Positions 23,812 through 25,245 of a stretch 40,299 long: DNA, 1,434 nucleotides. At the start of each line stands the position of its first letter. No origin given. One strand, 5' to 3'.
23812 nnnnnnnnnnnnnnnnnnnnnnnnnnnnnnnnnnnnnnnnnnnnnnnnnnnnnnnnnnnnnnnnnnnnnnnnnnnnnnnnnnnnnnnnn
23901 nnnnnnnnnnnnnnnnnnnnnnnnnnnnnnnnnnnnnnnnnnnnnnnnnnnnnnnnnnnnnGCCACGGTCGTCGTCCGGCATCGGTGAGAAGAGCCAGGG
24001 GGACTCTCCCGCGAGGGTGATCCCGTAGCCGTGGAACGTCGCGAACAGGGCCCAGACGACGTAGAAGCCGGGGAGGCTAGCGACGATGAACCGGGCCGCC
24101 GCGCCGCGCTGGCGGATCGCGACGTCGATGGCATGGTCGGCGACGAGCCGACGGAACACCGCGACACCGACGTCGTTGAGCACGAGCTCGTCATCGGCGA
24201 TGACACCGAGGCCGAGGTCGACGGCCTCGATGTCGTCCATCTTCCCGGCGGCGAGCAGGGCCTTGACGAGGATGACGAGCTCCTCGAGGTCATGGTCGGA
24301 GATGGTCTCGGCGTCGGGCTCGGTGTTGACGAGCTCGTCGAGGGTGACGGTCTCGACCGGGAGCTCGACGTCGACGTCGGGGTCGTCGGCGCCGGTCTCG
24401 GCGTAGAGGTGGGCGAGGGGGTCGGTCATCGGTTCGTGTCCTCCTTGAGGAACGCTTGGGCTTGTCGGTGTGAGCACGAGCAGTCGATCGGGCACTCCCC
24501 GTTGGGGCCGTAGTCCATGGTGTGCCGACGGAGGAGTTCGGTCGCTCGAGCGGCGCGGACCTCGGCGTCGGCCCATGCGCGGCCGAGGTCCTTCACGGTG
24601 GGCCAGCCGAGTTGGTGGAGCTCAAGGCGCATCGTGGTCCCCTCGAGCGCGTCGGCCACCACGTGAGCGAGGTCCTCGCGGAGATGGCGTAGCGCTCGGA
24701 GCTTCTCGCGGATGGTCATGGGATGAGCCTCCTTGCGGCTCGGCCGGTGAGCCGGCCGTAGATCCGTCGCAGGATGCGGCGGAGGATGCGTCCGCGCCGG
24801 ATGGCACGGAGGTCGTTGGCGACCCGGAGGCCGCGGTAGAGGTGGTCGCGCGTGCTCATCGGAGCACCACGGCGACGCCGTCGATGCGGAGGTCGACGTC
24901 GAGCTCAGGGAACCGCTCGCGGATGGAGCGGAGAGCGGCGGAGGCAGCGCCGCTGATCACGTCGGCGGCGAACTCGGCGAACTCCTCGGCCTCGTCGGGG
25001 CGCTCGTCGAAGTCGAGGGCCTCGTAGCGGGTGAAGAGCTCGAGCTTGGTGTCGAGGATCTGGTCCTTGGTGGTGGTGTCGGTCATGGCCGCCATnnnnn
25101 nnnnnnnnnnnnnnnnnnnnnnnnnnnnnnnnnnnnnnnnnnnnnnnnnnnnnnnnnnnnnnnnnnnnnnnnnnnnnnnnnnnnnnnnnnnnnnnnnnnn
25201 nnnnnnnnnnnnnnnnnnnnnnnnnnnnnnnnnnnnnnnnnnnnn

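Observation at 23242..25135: Seven-gene accessory island between terL and portal with its own boundary signals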

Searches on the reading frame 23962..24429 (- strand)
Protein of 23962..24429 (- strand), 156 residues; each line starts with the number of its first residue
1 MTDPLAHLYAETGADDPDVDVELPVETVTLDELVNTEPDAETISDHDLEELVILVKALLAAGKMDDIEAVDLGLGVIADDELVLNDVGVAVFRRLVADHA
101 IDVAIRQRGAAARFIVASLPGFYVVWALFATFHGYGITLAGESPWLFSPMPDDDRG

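Call 8: search_protein_families(library=pfam, max_evalue=0.1, proteins=[window:23962-24429:-])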
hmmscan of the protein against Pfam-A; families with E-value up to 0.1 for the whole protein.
seq(156 aa): 0 families

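Call 9: search_protein_families(library=phrogs, max_evalue=0.1, proteins=[window:23962-24429:-])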
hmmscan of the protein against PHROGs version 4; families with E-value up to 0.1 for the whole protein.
seq(156 aa): 1 family
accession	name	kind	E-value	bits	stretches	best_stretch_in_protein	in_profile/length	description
phrog_27077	-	unknown function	0.069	14.7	1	51-137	11-98/127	-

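Call 17: find_encoding_contigs(protein=window:23962-24429:-, flank=10000, max_places=10)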
Protein window:23962-24429:- (156 aa): 4 contigs read that carry it; 2 places shown.
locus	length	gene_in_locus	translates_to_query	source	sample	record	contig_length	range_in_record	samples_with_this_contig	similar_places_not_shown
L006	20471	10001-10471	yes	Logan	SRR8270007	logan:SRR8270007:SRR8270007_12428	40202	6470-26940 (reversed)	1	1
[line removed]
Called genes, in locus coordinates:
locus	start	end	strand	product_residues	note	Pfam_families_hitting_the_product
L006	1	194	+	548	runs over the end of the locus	PF00772:DnaB, PF13481:AAA_25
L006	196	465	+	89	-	-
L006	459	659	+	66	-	-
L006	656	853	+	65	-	-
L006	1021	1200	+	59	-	-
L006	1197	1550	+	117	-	-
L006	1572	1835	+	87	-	-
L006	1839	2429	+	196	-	-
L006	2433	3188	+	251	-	PF00561:Abhydrolase_1 (weak), PF12697:Abhydrolase_6 (weak), PF12146:Hydrolase_4 (weak)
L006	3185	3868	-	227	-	-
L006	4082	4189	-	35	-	-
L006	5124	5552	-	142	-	-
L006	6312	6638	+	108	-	-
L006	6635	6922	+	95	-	-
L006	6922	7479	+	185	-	PF05119:Terminase_4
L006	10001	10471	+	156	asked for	-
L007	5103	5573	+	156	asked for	-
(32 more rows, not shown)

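Call 24: search_protein_families(library=ncbifam, max_evalue=1, proteins=[window:23962-24429:-])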
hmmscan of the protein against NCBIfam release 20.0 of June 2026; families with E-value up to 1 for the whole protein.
seq(156 aa): 2 families
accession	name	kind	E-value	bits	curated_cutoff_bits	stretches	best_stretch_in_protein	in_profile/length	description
NF033915.0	antiphage_ZorA_2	subfamily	0.0079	15.3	100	1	78-139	70-131/383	anti-phage ZorAB system protein ZorA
NF011463.0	PRK14879.1-4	equivalog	0.16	11.4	188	1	24-108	90-178/237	Kae1-associated kinase Bud32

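Call 25: search_protein_families(library=padloc, max_evalue=1, proteins=[window:23962-24429:-])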
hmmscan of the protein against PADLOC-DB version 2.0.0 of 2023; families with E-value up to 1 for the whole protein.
seq(156 aa): 0 families

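Call 48: find_homologous_proteins(query=window:23962-24429:-, max_evalue=0.01)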
Query seq(156 aa) (156 aa): 9 proteins with E <= 0.01 among 132 candidates.
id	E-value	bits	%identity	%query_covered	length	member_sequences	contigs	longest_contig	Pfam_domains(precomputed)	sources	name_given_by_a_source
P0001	1.4e-94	332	100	100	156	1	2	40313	-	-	-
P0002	2.3e-18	85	52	66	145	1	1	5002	-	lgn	-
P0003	1.7e-15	75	50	70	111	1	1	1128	-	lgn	-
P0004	1.8e-13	69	52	62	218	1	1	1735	-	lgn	-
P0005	3.1e-13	68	48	76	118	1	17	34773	-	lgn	-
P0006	4.0e-13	68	51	62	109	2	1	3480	-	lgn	-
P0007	4.2e-12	64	46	61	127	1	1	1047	-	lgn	-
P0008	6.5e-10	57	45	61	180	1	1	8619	-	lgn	-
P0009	7.3e-9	54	41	65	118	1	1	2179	-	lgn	-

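Call 50: find_encoding_contigs(protein=P0005, flank=5000, max_places=3)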
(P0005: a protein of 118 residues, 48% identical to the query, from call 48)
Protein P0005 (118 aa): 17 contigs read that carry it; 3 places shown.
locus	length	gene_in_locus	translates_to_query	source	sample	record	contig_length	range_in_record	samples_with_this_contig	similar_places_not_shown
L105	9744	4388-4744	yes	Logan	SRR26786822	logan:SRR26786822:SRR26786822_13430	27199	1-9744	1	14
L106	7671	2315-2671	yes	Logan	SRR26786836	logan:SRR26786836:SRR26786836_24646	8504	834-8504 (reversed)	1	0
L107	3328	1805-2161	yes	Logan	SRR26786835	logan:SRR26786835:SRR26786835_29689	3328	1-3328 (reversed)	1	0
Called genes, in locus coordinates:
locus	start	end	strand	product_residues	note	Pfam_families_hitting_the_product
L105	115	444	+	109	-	-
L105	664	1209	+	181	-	PF05119:Terminase_4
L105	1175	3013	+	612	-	PF03354:TerL_ATPase, PF20441:TerL_nuclease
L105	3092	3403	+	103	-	-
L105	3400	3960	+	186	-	-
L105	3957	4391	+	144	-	-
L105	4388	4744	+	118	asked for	-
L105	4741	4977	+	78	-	-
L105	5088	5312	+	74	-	-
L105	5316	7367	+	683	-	PF04860:Phage_portal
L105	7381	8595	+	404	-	-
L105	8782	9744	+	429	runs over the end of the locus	PF05065:Phage_capsid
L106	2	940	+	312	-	?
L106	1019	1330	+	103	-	-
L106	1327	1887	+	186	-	-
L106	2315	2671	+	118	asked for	-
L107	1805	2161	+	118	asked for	-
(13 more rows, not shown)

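Call 51: find_encoding_contigs(protein=P0008, flank=5000, max_places=2)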
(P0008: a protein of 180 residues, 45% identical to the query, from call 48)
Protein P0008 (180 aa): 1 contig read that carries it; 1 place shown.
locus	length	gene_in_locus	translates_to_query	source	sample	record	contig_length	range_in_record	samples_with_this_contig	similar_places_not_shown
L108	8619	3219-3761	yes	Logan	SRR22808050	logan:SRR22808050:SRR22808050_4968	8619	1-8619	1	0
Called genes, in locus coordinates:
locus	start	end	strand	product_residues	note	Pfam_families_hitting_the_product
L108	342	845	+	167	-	PF05119:Terminase_4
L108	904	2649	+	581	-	PF03354:TerL_ATPase, PF20441:TerL_nuclease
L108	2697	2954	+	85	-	-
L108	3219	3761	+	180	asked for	-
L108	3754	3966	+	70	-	-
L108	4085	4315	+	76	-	-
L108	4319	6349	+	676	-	PF04860:Phage_portal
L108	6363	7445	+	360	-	PF04586:Peptidase_S78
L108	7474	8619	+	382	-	?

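Call 52: find_encoding_contigs(protein=P0002, flank=5000, max_places=2)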
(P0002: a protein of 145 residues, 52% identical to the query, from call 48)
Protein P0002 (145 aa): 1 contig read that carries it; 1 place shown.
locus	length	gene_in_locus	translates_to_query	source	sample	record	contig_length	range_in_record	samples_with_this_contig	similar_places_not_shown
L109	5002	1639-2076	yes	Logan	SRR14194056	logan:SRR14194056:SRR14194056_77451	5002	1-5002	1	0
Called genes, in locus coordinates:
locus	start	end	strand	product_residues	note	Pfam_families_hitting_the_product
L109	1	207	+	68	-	?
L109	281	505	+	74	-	-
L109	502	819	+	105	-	-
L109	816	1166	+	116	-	-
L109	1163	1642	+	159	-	-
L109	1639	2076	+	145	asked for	-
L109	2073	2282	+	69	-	-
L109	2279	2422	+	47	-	-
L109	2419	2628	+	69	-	-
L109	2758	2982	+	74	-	-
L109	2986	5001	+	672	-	?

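Call 69: predict_structure(alignment_id=A5)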
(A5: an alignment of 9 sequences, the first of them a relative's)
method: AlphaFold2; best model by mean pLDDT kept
length: 156 residues; sequences in the alignment: 9
mean_pLDDT: 68.0   pTM: 0.46
mean pLDDT of the five models: 68.0, 65.6, 63.7, 62.7, 60.2
residues with pLDDT >= 90: 50; 70-90: 21; 50-70: 38; < 50: 47
segments of 3 or more residues with pLDDT < 50: 104-149
pLDDT, mean of each block of 10 residues (from residue 1): 67 62 71 69 88 93 93 93 92 87 46 44 42 36 42 60
secondary structure, 60 per line:
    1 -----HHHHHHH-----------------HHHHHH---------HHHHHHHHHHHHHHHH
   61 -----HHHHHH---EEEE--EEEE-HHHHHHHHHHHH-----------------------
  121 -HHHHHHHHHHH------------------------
elements in order: H6-12 H30-35 H45-60 H66-71 E75-78 E81-84 H86-97 H122-132

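Call 73: fold_search(model_id=the predicted structure, library=pdb)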
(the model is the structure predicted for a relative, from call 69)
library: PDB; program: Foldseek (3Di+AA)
matches with E <= 10: 22; with E <= 0.001: 0
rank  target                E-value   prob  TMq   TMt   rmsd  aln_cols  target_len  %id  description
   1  5odv_A                1.6e+00  0.03  0.15  0.12  19.5       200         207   11  Structure of Watermelon mosaic virus potyvirus. (released 2017-09-27)
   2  8bz1_F                2.2e+00  0.09  0.17  0.28  17.7        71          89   17  RNA polymerase II core pre-initiation complex with the proximal +1 nucleosome (cPIC-Nuc10W) (released 2023-05-03)
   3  9y9z_A1               3.2e+00  0.06  0.17  0.09  12.1        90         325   18  Cryo-EM structure of conoid fiber from Toxoplasma gondii (24-nm repeat) (released 2025-12-03)
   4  8un2_A                4.4e+00  0.01  0.12  0.05  12.1       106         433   15  Microbacterium testaceum C-glucosyl deglycosidase (CGD), wild type (cryo-EM) (released 2025-04-23)
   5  9k7t_B                4.7e+00  0.02  0.11  0.17   8.4        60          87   22  Crystal structure of designed zinc-induced homotetramer C4-Zn1-HEHE-1 (released 2025-10-29)
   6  6kon_F                5.0e+00  0.02  0.14  0.12  14.4       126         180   16  Mycobacterium tuberculosis initial transcription complex comprising sigma H and 5'-OH RNA of 5 nt (released 2020-03-11)
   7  9k7t_A                5.7e+00  0.02  0.12  0.17   8.4        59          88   22  Crystal structure of designed zinc-induced homotetramer C4-Zn1-HEHE-1 (released 2025-10-29)
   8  7qih_A                6.4e+00  0.12  0.16  0.23   2.2        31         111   22  Complex of the Yersinia enterocolitica Type III secretion proteins YscX and YscY (released 2022-06-01)
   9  8g53                  6.4e+00  0.08  0.20  0.17   8.3        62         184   22  Crystal structure of a bacterial TPAT family transporter (released 2023-05-24)
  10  5j9t_I                6.9e+00  0.03  0.16  0.11   7.6        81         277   16  Crystal structure of the NuA4 core complex (released 2016-10-26)
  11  7d3y_C                7.3e+00  0.05  0.22  0.31  12.7        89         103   19  Crystal structure of the osPHR2-osSPX2 complex (released 2021-10-06)
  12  2n5d_MODEL_1_A        7.8e+00  0.02  0.19  0.28   9.9        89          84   21  NMR structure of PKS domains (released 2016-03-23)
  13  9jhy_C                8.3e+00  0.10  0.15  0.08   2.4        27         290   22  3-Hydroxybutyryl-CoA dehydrogenase mutant (S117A) with acetoacetyl CoA (released 2024-11-06)
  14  2mqk_MODEL_1_A        8.3e+00  0.04  0.18  0.34   8.9        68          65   13  Solution structure of N terminal domain of the MuB AAA+ ATPase (released 2015-07-01)
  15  6cfc                  8.3e+00  0.03  0.14  0.05   8.2        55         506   14  Crystal structure of soluble lytic transglycosylase Cj0843 of Campylobacter jejuni in complex with Bulgecin A (released 2018-05-30)
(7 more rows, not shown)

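Call 88: search_protein_families(library=pfam, max_evalue=0.01, proteins=[L105:3400-3960:+, L105:3957-4391:+, L105:3092-3403:+, L109:1163-1642:+])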
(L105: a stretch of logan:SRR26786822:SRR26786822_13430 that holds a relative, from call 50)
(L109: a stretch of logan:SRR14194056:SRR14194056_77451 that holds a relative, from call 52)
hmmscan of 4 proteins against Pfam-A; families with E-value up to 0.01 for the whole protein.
L105:3400-3960:+ (186 aa): 0 families

L105:3957-4391:+ (144 aa): 0 families

L105:3092-3403:+ (103 aa): 0 families

L109:1163-1642:+ (159 aa): 0 families

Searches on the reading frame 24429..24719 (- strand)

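Call 8: search_protein_families(library=pfam, max_evalue=0.1, proteins=[window:24429-24719:-])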
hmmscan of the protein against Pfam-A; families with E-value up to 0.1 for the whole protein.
seq(97 aa): 0 families

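Call 9: search_protein_families(library=phrogs, max_evalue=0.1, proteins=[window:24429-24719:-])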
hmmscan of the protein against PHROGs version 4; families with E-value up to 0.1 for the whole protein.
seq(97 aa): 0 families

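Call 24: search_protein_families(library=ncbifam, max_evalue=1, proteins=[window:24429-24719:-])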
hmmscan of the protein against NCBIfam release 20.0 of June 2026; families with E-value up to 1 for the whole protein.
seq(97 aa): 1 family
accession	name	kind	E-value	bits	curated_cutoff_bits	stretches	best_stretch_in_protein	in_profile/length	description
NF002024.0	PRK00846.1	equivalog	0.092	13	90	1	42-69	30-57/78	hypothetical protein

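Call 25: search_protein_families(library=padloc, max_evalue=1, proteins=[window:24429-24719:-])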
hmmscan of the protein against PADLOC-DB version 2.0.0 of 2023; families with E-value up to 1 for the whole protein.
seq(97 aa): 0 families

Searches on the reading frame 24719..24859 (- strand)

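Call 8: search_protein_families(library=pfam, max_evalue=0.1, proteins=[window:24719-24859:-])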
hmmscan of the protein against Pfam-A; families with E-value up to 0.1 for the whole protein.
seq(47 aa): 0 families

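Call 9: search_protein_families(library=phrogs, max_evalue=0.1, proteins=[window:24719-24859:-])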
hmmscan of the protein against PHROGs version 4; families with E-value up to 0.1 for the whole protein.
seq(47 aa): 0 families

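Call 24: search_protein_families(library=ncbifam, max_evalue=1, proteins=[window:24719-24859:-])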
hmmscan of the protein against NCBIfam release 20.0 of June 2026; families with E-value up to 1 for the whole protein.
seq(47 aa): 2 families
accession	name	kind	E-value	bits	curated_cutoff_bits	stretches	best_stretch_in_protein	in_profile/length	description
TIGR02188.1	Ac_CoA_lig_AcsA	equivalog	0.26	9.5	724.95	1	11-34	582-605/629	acetate--CoA ligase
NF001208.0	PRK00174.1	subfamily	0.26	9.5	657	1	11-34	597-620/649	acetate--CoA ligase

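Call 25: search_protein_families(library=padloc, max_evalue=1, proteins=[window:24719-24859:-])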
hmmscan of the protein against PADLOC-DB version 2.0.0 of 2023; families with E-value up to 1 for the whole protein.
seq(47 aa): 0 families

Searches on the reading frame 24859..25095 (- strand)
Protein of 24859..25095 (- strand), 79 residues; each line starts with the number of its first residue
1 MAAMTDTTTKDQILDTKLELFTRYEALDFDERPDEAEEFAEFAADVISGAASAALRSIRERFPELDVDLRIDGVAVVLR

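Call 8: search_protein_families(library=pfam, max_evalue=0.1, proteins=[window:24859-25095:-])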
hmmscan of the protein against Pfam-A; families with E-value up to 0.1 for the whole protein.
seq(79 aa): 0 families

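Call 9: search_protein_families(library=phrogs, max_evalue=0.1, proteins=[window:24859-25095:-])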
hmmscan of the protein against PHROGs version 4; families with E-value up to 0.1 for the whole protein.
seq(79 aa): 1 family
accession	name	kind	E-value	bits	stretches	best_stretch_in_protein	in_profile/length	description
phrog_36100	-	unknown function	0.097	14.2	0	17-73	19-70/110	-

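Call 24: search_protein_families(library=ncbifam, max_evalue=1, proteins=[window:24859-25095:-])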
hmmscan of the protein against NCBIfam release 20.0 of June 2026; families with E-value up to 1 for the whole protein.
seq(79 aa): 0 families

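Call 25: search_protein_families(library=padloc, max_evalue=1, proteins=[window:24859-25095:-])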
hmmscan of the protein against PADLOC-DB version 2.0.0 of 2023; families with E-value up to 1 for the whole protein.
seq(79 aa): 0 families

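Call 98: list_cluster_members(proteins=[window:24859-25095:-, window:24719-24859:-, window:24429-24719:-, window:23793-23966:-, window:23793-23966:-])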
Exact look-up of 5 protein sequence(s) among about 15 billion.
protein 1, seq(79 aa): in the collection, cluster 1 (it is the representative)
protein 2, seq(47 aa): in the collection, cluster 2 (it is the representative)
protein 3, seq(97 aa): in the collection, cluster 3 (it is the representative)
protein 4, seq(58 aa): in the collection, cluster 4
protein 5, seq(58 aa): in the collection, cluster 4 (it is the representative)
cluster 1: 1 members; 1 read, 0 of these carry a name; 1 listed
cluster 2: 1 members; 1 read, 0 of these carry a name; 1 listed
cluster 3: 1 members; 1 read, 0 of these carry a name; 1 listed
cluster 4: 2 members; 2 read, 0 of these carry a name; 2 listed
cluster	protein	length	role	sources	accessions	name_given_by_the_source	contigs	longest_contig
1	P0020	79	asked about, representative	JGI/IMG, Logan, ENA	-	-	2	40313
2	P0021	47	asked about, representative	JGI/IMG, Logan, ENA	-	-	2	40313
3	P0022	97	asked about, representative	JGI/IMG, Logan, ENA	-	-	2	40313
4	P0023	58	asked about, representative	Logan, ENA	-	-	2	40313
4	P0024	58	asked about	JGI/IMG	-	-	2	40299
